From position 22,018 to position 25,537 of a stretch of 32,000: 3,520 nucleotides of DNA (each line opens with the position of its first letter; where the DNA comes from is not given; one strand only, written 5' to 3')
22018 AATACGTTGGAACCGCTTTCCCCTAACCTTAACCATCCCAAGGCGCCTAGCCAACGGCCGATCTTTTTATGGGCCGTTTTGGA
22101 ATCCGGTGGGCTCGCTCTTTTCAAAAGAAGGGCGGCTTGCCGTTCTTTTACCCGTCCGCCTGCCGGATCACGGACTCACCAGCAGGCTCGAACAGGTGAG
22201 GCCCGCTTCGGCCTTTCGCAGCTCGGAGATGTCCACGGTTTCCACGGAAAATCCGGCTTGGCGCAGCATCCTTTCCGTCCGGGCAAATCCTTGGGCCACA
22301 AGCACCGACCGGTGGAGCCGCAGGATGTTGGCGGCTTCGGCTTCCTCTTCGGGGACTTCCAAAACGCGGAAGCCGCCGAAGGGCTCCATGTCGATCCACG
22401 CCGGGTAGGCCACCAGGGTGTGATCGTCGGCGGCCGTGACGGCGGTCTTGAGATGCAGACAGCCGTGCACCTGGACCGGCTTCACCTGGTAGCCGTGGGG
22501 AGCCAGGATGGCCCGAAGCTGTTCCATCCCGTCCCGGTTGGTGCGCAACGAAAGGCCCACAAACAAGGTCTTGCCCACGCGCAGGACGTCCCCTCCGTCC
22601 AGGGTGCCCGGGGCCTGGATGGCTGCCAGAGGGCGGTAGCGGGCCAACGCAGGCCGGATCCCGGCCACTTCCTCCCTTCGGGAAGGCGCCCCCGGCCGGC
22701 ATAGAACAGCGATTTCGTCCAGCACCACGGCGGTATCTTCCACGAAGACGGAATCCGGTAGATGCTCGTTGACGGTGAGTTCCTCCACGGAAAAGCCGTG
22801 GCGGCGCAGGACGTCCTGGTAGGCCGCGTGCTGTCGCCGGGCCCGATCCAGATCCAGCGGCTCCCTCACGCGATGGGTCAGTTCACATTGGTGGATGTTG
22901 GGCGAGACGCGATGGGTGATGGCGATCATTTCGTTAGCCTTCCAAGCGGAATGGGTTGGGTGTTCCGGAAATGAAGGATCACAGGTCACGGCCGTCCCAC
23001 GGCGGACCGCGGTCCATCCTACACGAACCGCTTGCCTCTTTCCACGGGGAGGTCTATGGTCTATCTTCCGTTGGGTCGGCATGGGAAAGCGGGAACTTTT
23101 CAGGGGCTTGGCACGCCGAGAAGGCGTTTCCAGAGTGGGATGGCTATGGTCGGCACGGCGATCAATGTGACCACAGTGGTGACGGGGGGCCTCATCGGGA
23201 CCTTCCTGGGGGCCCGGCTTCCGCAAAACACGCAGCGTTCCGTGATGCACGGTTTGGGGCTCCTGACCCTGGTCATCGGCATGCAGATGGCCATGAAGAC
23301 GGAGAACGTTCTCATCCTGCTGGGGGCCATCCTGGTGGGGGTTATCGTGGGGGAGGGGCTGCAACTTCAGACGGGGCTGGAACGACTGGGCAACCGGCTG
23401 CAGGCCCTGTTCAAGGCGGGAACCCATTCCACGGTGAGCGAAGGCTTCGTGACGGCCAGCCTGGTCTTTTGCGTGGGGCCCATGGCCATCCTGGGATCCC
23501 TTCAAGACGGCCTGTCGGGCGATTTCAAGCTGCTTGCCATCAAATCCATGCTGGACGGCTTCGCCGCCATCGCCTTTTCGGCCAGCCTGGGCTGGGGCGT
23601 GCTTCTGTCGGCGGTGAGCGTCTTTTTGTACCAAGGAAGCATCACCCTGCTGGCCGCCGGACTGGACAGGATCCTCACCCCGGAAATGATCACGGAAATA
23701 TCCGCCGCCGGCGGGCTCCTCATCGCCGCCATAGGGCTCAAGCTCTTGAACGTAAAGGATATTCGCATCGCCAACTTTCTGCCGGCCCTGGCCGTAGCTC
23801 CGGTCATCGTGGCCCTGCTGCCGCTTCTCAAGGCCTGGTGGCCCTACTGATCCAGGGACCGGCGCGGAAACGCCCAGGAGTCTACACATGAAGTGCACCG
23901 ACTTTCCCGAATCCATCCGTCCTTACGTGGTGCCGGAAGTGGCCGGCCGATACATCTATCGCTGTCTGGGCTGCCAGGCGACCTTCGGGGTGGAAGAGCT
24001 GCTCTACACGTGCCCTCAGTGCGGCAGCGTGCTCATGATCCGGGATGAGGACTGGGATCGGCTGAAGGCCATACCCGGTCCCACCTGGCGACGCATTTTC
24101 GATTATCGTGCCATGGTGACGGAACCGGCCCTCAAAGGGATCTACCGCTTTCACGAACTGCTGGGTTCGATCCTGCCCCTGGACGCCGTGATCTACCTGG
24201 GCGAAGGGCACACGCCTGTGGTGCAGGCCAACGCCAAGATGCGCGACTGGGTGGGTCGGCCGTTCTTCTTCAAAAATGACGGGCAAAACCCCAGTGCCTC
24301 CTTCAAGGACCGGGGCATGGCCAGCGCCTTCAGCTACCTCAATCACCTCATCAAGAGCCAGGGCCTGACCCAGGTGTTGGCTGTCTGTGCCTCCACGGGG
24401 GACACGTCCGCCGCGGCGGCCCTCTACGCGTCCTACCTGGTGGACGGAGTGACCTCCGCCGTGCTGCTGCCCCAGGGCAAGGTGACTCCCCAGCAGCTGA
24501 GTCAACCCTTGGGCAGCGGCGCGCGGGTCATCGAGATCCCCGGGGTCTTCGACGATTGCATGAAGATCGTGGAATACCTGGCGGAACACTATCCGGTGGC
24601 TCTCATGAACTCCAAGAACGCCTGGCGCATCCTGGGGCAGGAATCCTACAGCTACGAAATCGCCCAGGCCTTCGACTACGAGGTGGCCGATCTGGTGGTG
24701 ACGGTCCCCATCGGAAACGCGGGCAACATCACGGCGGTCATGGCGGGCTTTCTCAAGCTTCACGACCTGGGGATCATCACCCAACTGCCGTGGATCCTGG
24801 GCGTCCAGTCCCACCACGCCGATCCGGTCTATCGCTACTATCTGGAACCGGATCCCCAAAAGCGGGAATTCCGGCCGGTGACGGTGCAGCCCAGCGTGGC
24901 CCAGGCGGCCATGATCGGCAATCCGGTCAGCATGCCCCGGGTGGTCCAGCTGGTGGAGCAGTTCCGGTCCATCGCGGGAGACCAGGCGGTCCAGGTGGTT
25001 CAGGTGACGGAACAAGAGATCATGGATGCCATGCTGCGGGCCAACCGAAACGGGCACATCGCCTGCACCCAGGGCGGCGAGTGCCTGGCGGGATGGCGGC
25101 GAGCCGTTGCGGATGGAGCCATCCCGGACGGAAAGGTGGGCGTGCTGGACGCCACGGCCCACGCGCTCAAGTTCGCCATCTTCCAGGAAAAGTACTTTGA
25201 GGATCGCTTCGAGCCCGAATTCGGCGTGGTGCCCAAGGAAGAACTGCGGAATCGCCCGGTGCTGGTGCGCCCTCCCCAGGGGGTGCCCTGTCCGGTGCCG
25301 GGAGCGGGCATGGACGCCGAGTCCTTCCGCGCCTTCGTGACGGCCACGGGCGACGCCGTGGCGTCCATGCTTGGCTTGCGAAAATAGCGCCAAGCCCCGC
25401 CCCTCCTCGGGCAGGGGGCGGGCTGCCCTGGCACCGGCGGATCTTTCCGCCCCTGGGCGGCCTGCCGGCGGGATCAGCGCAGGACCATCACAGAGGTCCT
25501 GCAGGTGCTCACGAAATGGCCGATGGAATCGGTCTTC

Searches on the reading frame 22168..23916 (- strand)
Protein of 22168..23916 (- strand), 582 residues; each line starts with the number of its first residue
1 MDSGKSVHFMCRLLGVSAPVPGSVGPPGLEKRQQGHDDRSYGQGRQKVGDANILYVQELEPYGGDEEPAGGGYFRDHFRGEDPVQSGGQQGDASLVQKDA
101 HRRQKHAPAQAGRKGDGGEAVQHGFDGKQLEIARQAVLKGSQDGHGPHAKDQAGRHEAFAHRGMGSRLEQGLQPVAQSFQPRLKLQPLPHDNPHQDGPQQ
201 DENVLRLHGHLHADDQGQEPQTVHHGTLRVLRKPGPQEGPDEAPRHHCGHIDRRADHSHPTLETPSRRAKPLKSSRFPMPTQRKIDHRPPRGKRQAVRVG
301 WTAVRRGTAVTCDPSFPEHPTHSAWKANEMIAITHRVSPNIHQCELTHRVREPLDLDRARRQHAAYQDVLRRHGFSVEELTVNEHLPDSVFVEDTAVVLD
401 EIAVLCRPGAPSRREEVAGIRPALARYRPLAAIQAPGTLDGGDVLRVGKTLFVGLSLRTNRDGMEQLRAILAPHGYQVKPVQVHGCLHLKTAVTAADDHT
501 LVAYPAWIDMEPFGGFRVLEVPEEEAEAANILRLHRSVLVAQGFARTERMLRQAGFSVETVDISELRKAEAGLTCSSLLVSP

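Call 44: search_protein_families(library=ncbifam, proteins=[window:22168-23916:-], max_evalue=0.00001)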
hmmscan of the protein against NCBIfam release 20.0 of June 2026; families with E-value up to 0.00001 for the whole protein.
window:22168-23916:- (582 aa): 6 families
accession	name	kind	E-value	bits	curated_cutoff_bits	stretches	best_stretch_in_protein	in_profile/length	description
NF045660.1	DiMthArgaseDdahStm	equivalog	2.8e-72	243.5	340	1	332-580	2-249/249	dimethylargininase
NF045658.1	DiMArgaseDdah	equivalog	2.7e-50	171.6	450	1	355-578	27-252/254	dimethylargininase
NF045659.1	DiMArgaseDdahMtb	equivalog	2.4e-18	66.3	300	1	351-578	47-281/283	dimethylargininase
NF002381.0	PRK01388.1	subfamily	1.8e-09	37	414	1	384-507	151-288/405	arginine deiminase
TIGR01078.1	arcA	equivalog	7.1e-08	31.6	489.1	1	437-528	211-307/408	arginine deiminase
NF052232.1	Arg_dihydro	equivalog_domain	4.8e-06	26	450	0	357-576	33-263/266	arginine dihydrolase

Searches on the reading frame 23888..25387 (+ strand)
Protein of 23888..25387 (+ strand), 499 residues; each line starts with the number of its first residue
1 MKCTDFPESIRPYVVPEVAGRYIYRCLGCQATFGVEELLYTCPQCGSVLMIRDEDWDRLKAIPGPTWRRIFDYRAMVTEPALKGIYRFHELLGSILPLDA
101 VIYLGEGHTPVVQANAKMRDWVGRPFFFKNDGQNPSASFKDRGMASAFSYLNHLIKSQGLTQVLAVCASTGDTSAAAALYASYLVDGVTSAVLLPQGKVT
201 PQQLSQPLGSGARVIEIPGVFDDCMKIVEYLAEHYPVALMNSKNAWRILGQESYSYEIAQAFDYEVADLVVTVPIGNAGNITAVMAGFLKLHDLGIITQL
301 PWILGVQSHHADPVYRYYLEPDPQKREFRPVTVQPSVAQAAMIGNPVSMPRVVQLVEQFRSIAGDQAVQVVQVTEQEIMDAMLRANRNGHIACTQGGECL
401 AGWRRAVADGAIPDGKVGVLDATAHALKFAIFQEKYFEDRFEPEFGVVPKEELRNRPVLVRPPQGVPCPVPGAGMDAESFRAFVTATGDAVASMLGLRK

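Call 44: search_protein_families(library=ncbifam, proteins=[window:23888-25387:+], max_evalue=0.00001)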
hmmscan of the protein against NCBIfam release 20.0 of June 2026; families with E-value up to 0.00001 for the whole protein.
window:23888-25387:+ (499 aa): 9 families
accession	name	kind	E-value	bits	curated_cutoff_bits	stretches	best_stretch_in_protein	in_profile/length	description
TIGR00260.1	thrC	equivalog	6.4e-53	180.1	167.1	1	100-430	14-325/340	threonine synthase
NF006050.0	PRK08197.1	equivalog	6e-38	130.6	303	1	25-434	10-389/406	threonine synthase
NF004170.0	PRK05638.1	equivalog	5.6e-29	101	421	1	57-429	15-358/442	threonine synthase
NF005035.0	PRK06450.1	equivalog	3.2e-24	85.4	301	1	98-405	48-320/338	threonine synthase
NF004996.0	PRK06381.1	equivalog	1.3e-14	54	266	1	108-322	15-221/319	threonine synthase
NF004771.0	PRK06110.1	equivalog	2.1e-11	43.5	317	1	121-392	33-274/323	threonine dehydratase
NF006205.0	PRK08329.1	equivalog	3.1e-11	42.9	358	1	108-428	64-345/347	threonine synthase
TIGR01127.1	ilvA_1Cterm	equivalog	5.9e-10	38.7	378.75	1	118-385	9-246/380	threonine ammonia-lyase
TIGR01124.1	ilvA_2Cterm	equivalog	1.2e-06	27.4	411.3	1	100-291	9-189/499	threonine ammonia-lyase, biosynthetic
